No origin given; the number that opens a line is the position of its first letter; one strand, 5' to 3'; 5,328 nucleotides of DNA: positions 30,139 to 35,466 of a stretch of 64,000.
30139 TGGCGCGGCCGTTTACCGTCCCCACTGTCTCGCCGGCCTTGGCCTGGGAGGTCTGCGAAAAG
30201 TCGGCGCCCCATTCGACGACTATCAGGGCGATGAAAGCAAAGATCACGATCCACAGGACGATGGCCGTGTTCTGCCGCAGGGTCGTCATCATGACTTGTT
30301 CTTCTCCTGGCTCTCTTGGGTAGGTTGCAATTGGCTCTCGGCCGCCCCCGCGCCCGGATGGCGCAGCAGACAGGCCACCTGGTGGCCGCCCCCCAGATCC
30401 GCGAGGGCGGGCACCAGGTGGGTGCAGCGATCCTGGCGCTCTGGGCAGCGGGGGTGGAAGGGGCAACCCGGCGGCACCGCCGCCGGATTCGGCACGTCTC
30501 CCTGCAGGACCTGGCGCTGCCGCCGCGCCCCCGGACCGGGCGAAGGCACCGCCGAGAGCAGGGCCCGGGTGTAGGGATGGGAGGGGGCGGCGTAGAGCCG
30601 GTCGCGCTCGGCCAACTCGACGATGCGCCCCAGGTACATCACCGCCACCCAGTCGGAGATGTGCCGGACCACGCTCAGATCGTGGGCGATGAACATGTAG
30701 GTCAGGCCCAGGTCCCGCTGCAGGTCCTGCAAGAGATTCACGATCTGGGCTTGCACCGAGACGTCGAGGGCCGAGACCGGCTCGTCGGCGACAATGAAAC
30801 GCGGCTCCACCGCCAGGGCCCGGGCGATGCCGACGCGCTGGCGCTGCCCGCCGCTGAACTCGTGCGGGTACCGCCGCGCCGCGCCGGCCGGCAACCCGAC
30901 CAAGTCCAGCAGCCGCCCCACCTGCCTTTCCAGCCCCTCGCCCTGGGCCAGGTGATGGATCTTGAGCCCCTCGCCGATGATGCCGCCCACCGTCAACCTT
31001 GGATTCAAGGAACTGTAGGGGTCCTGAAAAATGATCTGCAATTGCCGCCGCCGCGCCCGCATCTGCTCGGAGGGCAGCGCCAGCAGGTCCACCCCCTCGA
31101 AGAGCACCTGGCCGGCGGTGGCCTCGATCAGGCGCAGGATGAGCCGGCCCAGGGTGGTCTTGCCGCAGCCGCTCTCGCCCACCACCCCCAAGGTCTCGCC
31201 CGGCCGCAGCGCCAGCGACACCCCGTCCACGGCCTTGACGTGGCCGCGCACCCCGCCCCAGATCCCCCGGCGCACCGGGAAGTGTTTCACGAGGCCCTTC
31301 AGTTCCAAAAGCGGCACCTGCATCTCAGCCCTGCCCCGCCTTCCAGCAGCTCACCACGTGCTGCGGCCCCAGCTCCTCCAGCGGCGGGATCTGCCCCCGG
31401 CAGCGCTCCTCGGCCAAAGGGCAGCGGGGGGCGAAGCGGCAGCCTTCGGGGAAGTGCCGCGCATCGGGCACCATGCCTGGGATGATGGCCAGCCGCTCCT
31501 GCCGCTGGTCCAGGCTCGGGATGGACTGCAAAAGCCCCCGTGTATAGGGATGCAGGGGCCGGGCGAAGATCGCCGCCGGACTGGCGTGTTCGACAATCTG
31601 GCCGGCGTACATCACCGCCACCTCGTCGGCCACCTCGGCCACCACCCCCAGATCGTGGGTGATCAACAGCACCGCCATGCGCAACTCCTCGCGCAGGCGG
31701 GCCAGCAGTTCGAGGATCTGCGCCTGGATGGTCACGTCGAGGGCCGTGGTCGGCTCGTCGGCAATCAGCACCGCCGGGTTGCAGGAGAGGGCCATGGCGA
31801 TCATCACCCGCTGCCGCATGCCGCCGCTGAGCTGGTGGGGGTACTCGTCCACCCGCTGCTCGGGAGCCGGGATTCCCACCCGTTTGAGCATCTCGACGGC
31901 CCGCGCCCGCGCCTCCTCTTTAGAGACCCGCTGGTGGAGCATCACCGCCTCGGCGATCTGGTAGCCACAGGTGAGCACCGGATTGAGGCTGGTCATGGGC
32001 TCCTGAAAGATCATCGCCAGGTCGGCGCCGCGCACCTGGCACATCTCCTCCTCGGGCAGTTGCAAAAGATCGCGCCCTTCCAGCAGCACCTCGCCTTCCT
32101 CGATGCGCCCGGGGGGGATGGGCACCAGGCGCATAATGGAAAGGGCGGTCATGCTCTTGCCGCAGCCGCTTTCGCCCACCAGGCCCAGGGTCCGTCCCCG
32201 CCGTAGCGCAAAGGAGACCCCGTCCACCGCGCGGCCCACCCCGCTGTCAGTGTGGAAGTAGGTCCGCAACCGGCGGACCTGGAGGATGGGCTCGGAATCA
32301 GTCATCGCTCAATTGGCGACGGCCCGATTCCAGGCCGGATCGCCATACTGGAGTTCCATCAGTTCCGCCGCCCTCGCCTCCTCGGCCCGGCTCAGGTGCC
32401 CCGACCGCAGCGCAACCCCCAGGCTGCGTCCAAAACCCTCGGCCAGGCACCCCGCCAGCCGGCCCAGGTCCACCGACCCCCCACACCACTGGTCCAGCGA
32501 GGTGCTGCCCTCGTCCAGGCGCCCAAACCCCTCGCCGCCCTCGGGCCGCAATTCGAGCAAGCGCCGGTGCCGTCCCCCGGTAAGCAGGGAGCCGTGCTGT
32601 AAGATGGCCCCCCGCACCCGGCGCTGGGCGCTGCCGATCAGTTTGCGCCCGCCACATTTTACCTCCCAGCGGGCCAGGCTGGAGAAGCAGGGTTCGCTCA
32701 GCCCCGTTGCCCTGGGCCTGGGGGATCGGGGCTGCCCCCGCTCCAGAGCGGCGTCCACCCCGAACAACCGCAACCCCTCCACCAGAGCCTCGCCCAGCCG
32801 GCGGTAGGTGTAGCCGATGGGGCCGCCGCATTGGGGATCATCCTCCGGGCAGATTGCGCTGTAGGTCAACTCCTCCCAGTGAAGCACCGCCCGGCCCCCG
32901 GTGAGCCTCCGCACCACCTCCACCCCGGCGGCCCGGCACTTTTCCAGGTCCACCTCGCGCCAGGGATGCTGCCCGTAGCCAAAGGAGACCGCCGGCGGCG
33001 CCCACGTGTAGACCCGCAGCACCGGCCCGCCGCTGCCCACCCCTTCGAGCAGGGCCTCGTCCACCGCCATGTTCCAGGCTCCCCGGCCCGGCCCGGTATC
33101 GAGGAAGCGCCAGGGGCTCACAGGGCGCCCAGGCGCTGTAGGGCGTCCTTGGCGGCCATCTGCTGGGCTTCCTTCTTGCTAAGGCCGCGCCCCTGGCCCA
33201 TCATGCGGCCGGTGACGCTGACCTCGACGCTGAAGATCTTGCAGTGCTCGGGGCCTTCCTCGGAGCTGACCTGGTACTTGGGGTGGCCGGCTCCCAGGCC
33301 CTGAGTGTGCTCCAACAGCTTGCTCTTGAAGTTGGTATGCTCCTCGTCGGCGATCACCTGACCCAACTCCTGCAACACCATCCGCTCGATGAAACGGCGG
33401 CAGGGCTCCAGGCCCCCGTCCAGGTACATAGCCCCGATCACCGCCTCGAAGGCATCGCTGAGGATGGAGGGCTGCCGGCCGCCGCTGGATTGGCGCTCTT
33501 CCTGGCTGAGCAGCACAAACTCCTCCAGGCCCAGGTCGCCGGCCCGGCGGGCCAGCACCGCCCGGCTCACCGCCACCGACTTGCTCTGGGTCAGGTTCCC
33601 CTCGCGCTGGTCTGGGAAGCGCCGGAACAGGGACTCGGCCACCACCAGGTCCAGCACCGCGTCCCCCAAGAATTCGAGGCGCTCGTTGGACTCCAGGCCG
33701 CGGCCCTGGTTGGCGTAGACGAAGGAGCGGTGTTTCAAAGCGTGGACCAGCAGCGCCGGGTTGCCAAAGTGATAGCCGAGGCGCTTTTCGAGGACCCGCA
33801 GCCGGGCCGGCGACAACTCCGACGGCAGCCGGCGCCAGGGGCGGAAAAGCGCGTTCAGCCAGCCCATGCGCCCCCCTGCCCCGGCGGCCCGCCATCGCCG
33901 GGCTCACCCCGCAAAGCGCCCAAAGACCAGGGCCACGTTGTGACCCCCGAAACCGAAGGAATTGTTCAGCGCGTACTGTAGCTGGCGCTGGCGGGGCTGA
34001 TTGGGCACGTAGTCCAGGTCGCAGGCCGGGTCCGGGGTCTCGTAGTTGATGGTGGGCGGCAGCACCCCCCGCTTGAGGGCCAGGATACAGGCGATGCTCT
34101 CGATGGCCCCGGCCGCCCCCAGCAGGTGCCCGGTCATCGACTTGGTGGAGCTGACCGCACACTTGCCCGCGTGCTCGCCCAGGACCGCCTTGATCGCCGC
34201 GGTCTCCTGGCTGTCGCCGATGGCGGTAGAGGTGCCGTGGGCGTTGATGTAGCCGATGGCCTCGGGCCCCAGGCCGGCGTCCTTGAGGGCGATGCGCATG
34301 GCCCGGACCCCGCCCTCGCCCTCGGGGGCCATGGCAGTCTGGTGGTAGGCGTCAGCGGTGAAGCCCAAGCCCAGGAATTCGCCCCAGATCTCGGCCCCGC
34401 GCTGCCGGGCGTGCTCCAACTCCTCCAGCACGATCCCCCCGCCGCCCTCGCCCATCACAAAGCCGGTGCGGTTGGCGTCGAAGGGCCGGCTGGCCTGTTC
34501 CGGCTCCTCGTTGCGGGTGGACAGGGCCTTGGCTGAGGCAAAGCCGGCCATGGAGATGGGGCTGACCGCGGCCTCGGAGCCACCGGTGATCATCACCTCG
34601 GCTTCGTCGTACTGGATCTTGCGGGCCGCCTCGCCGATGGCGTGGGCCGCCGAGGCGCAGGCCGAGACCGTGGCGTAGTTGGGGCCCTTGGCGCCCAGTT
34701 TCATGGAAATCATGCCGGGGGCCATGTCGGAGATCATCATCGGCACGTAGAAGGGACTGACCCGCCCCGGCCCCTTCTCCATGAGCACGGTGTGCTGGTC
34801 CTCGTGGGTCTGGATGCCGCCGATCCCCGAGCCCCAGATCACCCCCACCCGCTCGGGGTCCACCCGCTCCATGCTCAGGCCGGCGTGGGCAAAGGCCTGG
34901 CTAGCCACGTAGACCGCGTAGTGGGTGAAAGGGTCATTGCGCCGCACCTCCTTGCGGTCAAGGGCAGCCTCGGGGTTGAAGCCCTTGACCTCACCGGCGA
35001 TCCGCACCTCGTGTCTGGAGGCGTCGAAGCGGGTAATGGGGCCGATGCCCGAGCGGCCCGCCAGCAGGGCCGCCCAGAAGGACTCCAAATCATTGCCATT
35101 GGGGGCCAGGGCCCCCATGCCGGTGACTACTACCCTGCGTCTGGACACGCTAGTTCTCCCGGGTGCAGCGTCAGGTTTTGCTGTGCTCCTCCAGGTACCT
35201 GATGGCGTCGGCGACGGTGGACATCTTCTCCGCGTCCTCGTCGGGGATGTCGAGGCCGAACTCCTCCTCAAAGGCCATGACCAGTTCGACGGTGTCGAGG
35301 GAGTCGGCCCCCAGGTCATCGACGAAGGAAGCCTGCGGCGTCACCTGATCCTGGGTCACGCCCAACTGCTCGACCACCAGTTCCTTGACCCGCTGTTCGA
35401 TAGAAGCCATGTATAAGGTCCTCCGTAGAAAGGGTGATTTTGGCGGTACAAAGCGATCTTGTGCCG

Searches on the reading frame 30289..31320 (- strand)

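Call 25: search_protein_families(library=ncbifam, proteins=[window:30289-31320:-], max_evalue=0.00001)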
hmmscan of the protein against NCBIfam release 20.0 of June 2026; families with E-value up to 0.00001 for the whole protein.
window:30289-31320:- (343 aa): 182 families (the best 25 are shown)
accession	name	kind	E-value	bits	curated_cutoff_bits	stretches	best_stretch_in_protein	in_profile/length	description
NF008453.0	PRK11308.1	subfamily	4.1e-118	394.4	408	1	3-318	11-324/334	dipeptide ABC transporter ATP-binding protein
NF011659.0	PRK15079.1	equivalog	4.4e-114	380.7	540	1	4-319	11-330/334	murein tripeptide/oligopeptide ABC transporter ATP binding protein OppF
NF043071.1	DppF_dipep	equivalog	7.1e-105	351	660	1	3-318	12-325/331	dipeptide ABC transporter ATP-binding subunit DppF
NF007613.0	PRK10261.1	equivalog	1.3e-103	347.5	1077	1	3-277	312-587/623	glutathione ABC transporter ATP-binding protein GsiA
NF043078.1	MMSYN1_0168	equivalog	3.4e-88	296.9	800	3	135-271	474-610/649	oligopeptide ABC transporter ATP-binding protein OppF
NF011713.0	PRK15134.1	equivalog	2.1e-80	270.9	834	1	2-255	273-526/529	microcin C ABC transporter ATP-binding protein YejF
TIGR02769.1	nickel_nikE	equivalog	8.9e-75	251.6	332.55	1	4-268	2-263/265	nickel import ATP-binding protein NikE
NF007010.1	PRK09473.1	subfamily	5.2e-73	245.5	575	1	25-318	15-312/318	oligopeptide ABC transporter ATP-binding protein OppD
NF008246.0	PRK11022.1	equivalog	1.5e-67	228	541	1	25-319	17-316/326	dipeptide ABC transporter ATP-binding protein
NF007739.0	PRK10419.1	subfamily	9.3e-66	222.1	354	1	4-269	3-265/268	nickel ABC transporter ATP-binding protein NikE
NF043079.1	MMSYN1_0167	equivalog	9e-58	196.4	740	1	90-260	304-476/561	oligopeptide ABC transporter ATP-binding protein OppD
NF011692.0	PRK15112.1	equivalog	7.2e-57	193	452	1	4-256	5-252/269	putrescine export ABC transporter ATP-binding protein SapF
NF047576.1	opine_ATP_CntF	equivalog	7e-53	179.5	385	1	29-257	18-252/264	staphylopine uptake ABC transporter ATP-binding protein CntF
TIGR02770.1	nickel_nikD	equivalog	1.6e-52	178.2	318.7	1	31-257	2-228/230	nickel import ATP-binding protein NikD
NF047578.1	opine_ATP_CntD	equivalog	1.7e-52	178.3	380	1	29-257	18-252/266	staphylopine uptake ABC transporter ATP-binding protein CntD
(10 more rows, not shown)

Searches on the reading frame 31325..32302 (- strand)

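Call 25: search_protein_families(library=ncbifam, proteins=[window:31325-32302:-], max_evalue=0.00001)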
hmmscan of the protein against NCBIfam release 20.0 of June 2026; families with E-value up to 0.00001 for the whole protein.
window:31325-32302:- (325 aa): 181 families (the best 25 are shown)
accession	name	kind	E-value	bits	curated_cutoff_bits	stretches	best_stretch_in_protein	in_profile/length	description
NF008246.0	PRK11022.1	equivalog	7e-115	383.6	541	1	6-319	3-314/326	dipeptide ABC transporter ATP-binding protein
NF007010.1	PRK09473.1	subfamily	2.1e-111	371.7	575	1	6-322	1-314/318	oligopeptide ABC transporter ATP-binding protein OppD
NF007613.0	PRK10261.1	equivalog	5.9e-101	338.8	1077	1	2-266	8-277/623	glutathione ABC transporter ATP-binding protein GsiA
NF043079.1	MMSYN1_0167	equivalog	3.9e-98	329.6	740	1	85-320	298-533/561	oligopeptide ABC transporter ATP-binding protein OppD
NF011713.0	PRK15134.1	equivalog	3.5e-94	316.3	834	1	4-264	3-263/529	microcin C ABC transporter ATP-binding protein YejF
NF008453.0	PRK11308.1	subfamily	3.3e-87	292.8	408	1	10-323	16-327/334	dipeptide ABC transporter ATP-binding protein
TIGR02770.1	nickel_nikD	equivalog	1.9e-81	272.8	318.7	1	26-259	2-227/230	nickel import ATP-binding protein NikD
NF011659.0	PRK15079.1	equivalog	1.2e-79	267.5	540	1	8-322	22-331/334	murein tripeptide/oligopeptide ABC transporter ATP binding protein OppF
NF047576.1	opine_ATP_CntF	equivalog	4.6e-74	249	385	1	24-269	18-261/264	staphylopine uptake ABC transporter ATP-binding protein CntF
NF043071.1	DppF_dipep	equivalog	1.4e-73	248.2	660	1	19-320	32-325/331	dipeptide ABC transporter ATP-binding subunit DppF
NF047578.1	opine_ATP_CntD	equivalog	2.3e-73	246.7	380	1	23-270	17-262/266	staphylopine uptake ABC transporter ATP-binding protein CntD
NF011674.0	PRK15093.1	equivalog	5.8e-70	236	627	1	5-319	2-321/330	putrescine export ABC transporter ATP-binding protein SapD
NF043078.1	MMSYN1_0168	equivalog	1.4e-57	195.8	800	2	136-273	474-609/649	oligopeptide ABC transporter ATP-binding protein OppF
TIGR02769.1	nickel_nikE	equivalog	4.8e-51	173.8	332.55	1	22-263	23-255/265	nickel import ATP-binding protein NikE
NF007739.0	PRK10419.1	subfamily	9.4e-47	159.8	354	1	20-243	22-237/268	nickel ABC transporter ATP-binding protein NikE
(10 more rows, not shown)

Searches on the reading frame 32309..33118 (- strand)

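Call 25: search_protein_families(library=ncbifam, proteins=[window:32309-33118:-], max_evalue=0.00001)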
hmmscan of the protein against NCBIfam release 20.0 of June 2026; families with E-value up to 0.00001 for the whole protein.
window:32309-33118:- (269 aa): 3 families
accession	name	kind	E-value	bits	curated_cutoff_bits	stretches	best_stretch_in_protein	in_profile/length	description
NF053750.1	LplA_large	exception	9.5e-24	84.1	480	1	12-124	9-125/248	lipoate-protein ligase large subunit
NF053751.1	LplAB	exception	9.4e-16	57.7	550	1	3-124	100-224/348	lipoate-protein ligase LplAB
TIGR00545.2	lipoyltrans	equivalog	7.1e-15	54.8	280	1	14-124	12-117/328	lipoate--protein ligase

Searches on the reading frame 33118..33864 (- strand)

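Call 25: search_protein_families(library=ncbifam, proteins=[window:33118-33864:-], max_evalue=0.00001)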
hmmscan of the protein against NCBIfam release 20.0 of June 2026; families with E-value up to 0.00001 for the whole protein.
window:33118-33864:- (248 aa): 1 family
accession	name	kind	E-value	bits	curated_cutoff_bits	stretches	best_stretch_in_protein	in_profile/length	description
TIGR02191.1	RNaseIII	equivalog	3.4e-70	236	166.25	1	25-245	1-219/219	ribonuclease III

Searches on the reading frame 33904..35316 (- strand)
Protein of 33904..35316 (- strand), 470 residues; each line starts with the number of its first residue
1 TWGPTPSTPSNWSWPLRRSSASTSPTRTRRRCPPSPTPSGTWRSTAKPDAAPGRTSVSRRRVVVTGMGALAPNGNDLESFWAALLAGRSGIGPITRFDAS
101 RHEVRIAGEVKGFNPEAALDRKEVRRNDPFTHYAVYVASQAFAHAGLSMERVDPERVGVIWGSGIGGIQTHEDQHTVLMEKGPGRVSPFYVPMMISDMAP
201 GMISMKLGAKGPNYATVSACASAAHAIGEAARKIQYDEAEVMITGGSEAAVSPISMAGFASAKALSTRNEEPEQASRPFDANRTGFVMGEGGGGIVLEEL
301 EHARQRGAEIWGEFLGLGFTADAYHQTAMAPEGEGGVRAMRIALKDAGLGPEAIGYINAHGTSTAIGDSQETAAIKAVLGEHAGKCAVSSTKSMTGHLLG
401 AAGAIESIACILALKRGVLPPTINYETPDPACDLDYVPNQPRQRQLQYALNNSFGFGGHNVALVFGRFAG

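Call 25: search_protein_families(library=ncbifam, proteins=[window:33904-35316:-], max_evalue=0.00001)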
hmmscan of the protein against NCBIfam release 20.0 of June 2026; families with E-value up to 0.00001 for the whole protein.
window:33904-35316:- (470 aa): 21 families
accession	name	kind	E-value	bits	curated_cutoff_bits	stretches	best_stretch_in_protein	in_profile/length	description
TIGR03150.1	fabF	equivalog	6.7e-189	627.7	493.75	1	60-465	1-406/407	beta-ketoacyl-ACP synthase II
NF005589.0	PRK07314.1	subfamily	9.5e-185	614.2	387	1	58-468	2-412/413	beta-ketoacyl-ACP synthase II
NF004970.0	PRK06333.1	subfamily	2.3e-155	517.6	525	1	58-469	2-423/424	beta-ketoacyl-ACP synthase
NF006274.0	PRK08439.1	equivalog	2.1e-144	481.3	621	1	60-467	2-405/406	beta-ketoacyl-ACP synthase II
NF006434.0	PRK08722.1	equivalog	2.8e-141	471.2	759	1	58-467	2-413/414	beta-ketoacyl-ACP synthase II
NF005916.1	PRK07910.1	equivalog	6.9e-106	354.6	560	1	60-467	12-417/418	KasA/KasB family beta-ketoacyl-ACP synthase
NF005935.0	PRK07967.1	equivalog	2.8e-96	322.9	630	1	60-468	2-404/406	beta-ketoacyl-ACP synthase I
NF006587.0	PRK09116.1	equivalog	2.8e-95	319.5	470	1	60-468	2-407/408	beta-ketoacyl-ACP synthase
NF005076.0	PRK06501.1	equivalog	4.5e-95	319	629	1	57-466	8-421/425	beta-ketoacyl-ACP synthase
NF005490.0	PRK07103.1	equivalog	6.2e-85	285.7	445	1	59-467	3-412/414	polyketide beta-ketoacyl:acyl carrier protein synthase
NF006618.0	PRK09185.1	subfamily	2.9e-77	260.3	407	1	61-467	4-392/394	beta-ketoacyl-ACP synthase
NF004618.0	PRK05952.1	equivalog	5.2e-68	229.7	455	1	61-467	3-382/384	beta-ketoacyl-ACP synthase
NF058662.1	cispenta_AmcF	equivalog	5.9e-61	206.5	325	2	204-466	113-368/369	cispentacin biosynthesis acyltransferase subunit AmcF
NF040607.1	mycolic_Pks13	equivalog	6.1e-46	156.5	2100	1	55-464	96-522/1680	polyketide synthase Pks13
NF045894.1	PKS_plus_SDR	equivalog_domain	1.2e-39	135.8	1740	1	122-437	82-388/1515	type I polyketide synthase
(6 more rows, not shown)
